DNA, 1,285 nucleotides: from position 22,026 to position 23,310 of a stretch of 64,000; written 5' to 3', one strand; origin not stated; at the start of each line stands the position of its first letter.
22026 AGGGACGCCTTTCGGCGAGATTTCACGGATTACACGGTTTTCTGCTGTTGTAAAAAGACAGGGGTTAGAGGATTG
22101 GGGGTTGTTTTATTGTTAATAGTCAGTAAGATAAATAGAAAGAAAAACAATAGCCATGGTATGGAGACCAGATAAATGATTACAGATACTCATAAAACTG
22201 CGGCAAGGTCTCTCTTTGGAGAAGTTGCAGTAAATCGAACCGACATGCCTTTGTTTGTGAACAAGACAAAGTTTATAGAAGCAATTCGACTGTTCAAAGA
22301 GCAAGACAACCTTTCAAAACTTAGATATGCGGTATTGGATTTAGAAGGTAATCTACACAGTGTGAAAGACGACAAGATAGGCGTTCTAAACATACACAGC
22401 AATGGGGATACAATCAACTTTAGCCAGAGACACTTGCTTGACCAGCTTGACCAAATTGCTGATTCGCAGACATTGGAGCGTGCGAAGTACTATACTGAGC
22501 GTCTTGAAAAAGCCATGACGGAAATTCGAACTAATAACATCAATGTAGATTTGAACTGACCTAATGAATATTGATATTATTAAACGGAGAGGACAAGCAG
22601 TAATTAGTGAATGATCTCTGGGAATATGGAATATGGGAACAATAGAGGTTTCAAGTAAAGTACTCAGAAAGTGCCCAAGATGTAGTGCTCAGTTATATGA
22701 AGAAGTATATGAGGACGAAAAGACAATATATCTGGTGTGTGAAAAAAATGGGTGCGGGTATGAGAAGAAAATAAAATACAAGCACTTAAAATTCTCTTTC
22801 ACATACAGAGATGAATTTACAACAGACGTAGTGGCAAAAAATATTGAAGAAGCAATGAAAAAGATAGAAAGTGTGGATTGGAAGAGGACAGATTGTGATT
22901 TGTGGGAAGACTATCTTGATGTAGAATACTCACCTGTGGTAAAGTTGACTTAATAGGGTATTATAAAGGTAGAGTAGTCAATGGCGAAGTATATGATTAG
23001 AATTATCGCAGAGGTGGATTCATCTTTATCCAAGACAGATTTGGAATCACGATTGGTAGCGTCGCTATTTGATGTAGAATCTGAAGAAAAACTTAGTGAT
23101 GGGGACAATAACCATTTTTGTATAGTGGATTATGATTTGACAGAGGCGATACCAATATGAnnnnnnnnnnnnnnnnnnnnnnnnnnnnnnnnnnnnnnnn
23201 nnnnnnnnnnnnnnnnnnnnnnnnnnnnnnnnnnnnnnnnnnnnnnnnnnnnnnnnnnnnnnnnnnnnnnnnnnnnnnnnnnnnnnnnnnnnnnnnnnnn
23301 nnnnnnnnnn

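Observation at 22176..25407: Six co-directional AT-rich genes centred on a PUA/EVE-like + PD-(D/E)xK fusion: candidate modification-sensing defence module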

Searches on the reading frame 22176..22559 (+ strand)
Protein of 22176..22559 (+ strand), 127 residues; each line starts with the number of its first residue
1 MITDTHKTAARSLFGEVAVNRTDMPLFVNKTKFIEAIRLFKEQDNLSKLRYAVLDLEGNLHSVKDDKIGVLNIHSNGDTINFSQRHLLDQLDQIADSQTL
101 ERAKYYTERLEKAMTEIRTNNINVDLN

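Call 3: search_protein_families(library=pfam, proteins=[window:22176-22559:+], max_evalue=1)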
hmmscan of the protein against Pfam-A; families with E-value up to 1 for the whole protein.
window:22176-22559:+ (127 aa): 4 families
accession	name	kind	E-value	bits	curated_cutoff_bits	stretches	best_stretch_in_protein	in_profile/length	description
PF04764.17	DUF613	-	0.045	14.3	25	1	24-56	19-45/120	Protein of unknown function (DUF613)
PF14884.11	EFF-AFF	-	0.065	12.2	25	1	34-123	119-210/467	Type I membrane glycoproteins cell-cell fusogen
PF20542.4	DUF6757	-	0.085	13.4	27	0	82-102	23-43/54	Family of unknown function (DUF6757)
PF23729.2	Spectrin_Dys-1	-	0.1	13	27.6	1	72-118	36-82/90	Dystrophin-1-like, spectrin repeat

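Call 4: search_protein_families(library=padloc, proteins=[window:22176-22559:+], max_evalue=1)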
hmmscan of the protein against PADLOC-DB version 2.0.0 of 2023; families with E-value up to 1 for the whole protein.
window:22176-22559:+ (127 aa): 1 family
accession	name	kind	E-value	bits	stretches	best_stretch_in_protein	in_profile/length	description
PDLC03351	MTase_II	-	9.3e-11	39.5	1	23-123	3-93/348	Type II methyltransferase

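Call 6: search_protein_families(library=ncbifam, proteins=[window:22176-22559:+], max_evalue=1)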
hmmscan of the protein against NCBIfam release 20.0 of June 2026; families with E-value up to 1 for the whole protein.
window:22176-22559:+ (127 aa): 0 families

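Call 7: search_protein_families(library=phrogs, proteins=[window:22176-22559:+], max_evalue=1)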
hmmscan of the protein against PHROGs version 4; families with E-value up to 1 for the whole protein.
window:22176-22559:+ (127 aa): 0 families

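Call 39: find_homologous_proteins(query=window:22176-22559:+, max_evalue=0.001)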
Query window:22176-22559:+ (127 aa): 32 proteins with E <= 0.001 among 35 candidates.
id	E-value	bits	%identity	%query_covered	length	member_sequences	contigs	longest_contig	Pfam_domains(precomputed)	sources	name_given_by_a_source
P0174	7.6e-70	250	94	100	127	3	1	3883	-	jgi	jgi:hypothetical protein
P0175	3.0e-68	245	95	96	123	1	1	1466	-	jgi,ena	jgi:hypothetical protein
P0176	2.9e-67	242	93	97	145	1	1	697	-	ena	-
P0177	4.4e-66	238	89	100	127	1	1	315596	-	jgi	jgi:hypothetical protein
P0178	8.9e-66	237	93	94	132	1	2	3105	-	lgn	-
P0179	1.7e-65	236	92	100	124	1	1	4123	-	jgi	jgi:hypothetical protein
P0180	2.8e-65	235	93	94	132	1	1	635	-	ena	-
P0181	3.6e-61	222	87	94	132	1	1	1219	-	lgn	-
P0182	1.2e-60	221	88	96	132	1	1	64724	-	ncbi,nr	ncbi:MAG: hypothetical protein PHY02_08010 [Phycisphaerae bacterium]|nr:hypothetical protein [Phycis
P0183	6.5e-57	208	83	96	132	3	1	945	-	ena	-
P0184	4.5e-56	206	81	95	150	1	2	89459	-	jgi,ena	-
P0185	2.0e-55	204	81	97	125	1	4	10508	-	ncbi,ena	-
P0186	7.5e-54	199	77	96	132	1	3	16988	-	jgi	jgi:hypothetical protein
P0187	3.4e-53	196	77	97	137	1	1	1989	-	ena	-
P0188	5.6e-52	193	79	95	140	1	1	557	-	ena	-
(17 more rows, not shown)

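Call 45: predict_structure(alignment_id=A3)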
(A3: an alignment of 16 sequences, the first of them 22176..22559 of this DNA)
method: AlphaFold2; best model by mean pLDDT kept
length: 127 residues; sequences in the alignment: 16
mean_pLDDT: 71.0   pTM: 0.64
mean pLDDT of the five models: 71.0, 70.5, 69.9, 68.3, 64.1
residues with pLDDT >= 90: 34; 70-90: 43; 50-70: 21; < 50: 29
segments of 3 or more residues with pLDDT < 50: 1-12, 15-21, 121-127
pLDDT, mean of each block of 10 residues (from residue 1): 35 44 68 87 93 86 58 60 83 93 93 77 40
secondary structure, 60 per line:
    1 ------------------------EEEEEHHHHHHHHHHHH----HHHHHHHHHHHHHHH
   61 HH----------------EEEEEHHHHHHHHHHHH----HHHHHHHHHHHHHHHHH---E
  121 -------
elements in order: E25-29 H30-41 H46-62 E79-83 H84-95 H100-116

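Call 48: fold_search(model_id=the predicted structure, library=pdb)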
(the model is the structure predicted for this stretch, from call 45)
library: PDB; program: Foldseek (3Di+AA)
matches with E <= 10: 244; with E <= 0.001: 0
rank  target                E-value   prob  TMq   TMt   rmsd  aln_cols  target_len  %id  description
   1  6iql_B                2.0e-01  0.98  0.46  0.19   6.0        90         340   12  Crystal structure of dopamine receptor D4 bound to the subtype-selective ligand, L745870 (released 2019-12-04)
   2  8sji_B                2.6e-01  0.94  0.47  0.54   6.7       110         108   12  Apo Structure of Computationally Designed Homotrimer TP1 (released 2023-07-05)
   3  8del_A                3.0e-01  0.72  0.37  0.44   7.6       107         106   13  Trimeric Heme-Free Cytochrome Variant ApoCyt-TriCyt3 (released 2022-07-06)
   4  5xjm_A                3.3e-01  0.95  0.45  0.17   3.9        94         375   14  Complex structure of angiotensin II type 2 receptor with Fab (released 2018-07-11)
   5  8xvj_R                3.3e-01  0.66  0.34  0.13   5.7       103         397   16  Cryo-EM structure of ETAR bound with Macitentan (released 2024-08-28)
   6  9ehs_R                3.5e-01  0.96  0.47  0.18   5.6        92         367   11  Structure of a human adenosine A3 receptor complex bound to the covalent antagonist LUF7602 (released 2025-08-20)
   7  6bqg                  3.7e-01  0.63  0.34  0.13   6.4        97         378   18  Crystal structure of 5-HT2C in complex with ergotamine (released 2018-02-14)
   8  9png_A                4.0e-01  0.91  0.46  0.54   6.4       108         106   15  Co-bound structure of the H77C variant of TriCyt2 (released 2025-10-22)
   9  8den_A                4.0e-01  0.57  0.34  0.40   7.7       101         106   18  Heme-Free Cytochrome Variant ApoCyt (released 2022-07-06)
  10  7c6a_A                4.0e-01  0.38  0.33  0.13  12.9       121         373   18  Crystal structure of AT2R-BRIL and SRP2070_Fab complex (released 2020-07-29)
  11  5iu7                  4.5e-01  0.94  0.46  0.16   5.6        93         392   14  Crystal structure of stabilized A2A adenosine receptor A2AR-StaR2-bRIL in complex with compound 12c at 1.9A resolution (released 2016-06-29)
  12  9dnm_A                4.5e-01  0.84  0.43  0.14   7.1       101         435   17  Structure of rat beta-arrestin 1 bound to allosteric inhibitor (released 2025-01-22)
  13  3qvy_A                4.5e-01  0.82  0.43  0.51   7.6       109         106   12  Crystal structure of the Zn-RIDC1 complex stabilized by BMOE crosslinks (released 2011-06-22)
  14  5k2a                  4.5e-01  0.51  0.33  0.12   7.1       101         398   19  2.5 angstrom A2a adenosine receptor structure with sulfur SAD phasing using XFEL data (released 2016-09-21)
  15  6zdv                  4.7e-01  0.97  0.47  0.17   3.2        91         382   11  Crystal structure of stabilized A2A adenosine receptor A2AR-StaR2-bRIL in complex with Chromone 5d (released 2020-09-16)
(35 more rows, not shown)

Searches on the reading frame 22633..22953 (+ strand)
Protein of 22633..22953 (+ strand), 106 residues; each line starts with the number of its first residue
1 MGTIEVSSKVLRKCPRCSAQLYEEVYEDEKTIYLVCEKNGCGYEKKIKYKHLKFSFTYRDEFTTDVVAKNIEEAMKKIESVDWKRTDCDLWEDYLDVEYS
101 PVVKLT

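Call 3: search_protein_families(library=pfam, proteins=[window:22633-22953:+], max_evalue=1)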
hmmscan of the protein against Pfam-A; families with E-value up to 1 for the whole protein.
window:22633-22953:+ (106 aa): 3 families
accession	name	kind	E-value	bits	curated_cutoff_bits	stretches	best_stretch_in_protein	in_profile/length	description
PF05288.16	Pox_A3L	-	0.0033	17.8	25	1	11-40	9-38/70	Poxvirus A3L Protein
PF17848.7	Zn_ribbon_ACC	-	0.017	15.7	24.5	1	13-25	3-15/26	Acetyl-CoA carboxylase zinc finger domain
PF09526.16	DUF2387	-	0.028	14.9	25.9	1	14-82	11-70/72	Probable metal-binding protein (DUF2387)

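Call 4: search_protein_families(library=padloc, proteins=[window:22633-22953:+], max_evalue=1)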
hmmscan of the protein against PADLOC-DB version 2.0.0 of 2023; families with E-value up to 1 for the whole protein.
window:22633-22953:+ (106 aa): 0 families

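Call 6: search_protein_families(library=ncbifam, proteins=[window:22633-22953:+], max_evalue=1)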
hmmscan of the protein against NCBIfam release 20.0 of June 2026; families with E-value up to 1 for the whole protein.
window:22633-22953:+ (106 aa): 0 families

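Call 7: search_protein_families(library=phrogs, proteins=[window:22633-22953:+], max_evalue=1)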
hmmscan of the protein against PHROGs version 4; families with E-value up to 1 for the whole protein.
window:22633-22953:+ (106 aa): 4 families
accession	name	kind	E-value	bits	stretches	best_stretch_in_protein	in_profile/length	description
phrog_16186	-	unknown function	5.6e-05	24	1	13-47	8-40/50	-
phrog_25535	-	unknown function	0.035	15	1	57-101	86-129/135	-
phrog_14649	-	unknown function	0.044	15.1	1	53-90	3-42/62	-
phrog_4875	-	unknown function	0.35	12.1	1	6-28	26-47/77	-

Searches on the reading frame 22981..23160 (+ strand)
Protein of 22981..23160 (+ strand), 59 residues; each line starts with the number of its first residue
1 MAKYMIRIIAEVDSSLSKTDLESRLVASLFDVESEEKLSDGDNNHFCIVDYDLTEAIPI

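Call 3: search_protein_families(library=pfam, proteins=[window:22981-23160:+], max_evalue=1)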
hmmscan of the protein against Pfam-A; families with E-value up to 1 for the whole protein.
window:22981-23160:+ (59 aa): 0 families

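Call 4: search_protein_families(library=padloc, proteins=[window:22981-23160:+], max_evalue=1)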
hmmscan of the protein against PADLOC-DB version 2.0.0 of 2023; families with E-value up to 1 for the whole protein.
window:22981-23160:+ (59 aa): 0 families

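Call 6: search_protein_families(library=ncbifam, proteins=[window:22981-23160:+], max_evalue=1)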
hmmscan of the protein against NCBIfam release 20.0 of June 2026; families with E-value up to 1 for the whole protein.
window:22981-23160:+ (59 aa): 0 families

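Call 7: search_protein_families(library=phrogs, proteins=[window:22981-23160:+], max_evalue=1)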
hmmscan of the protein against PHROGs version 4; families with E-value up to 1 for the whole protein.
window:22981-23160:+ (59 aa): 0 families
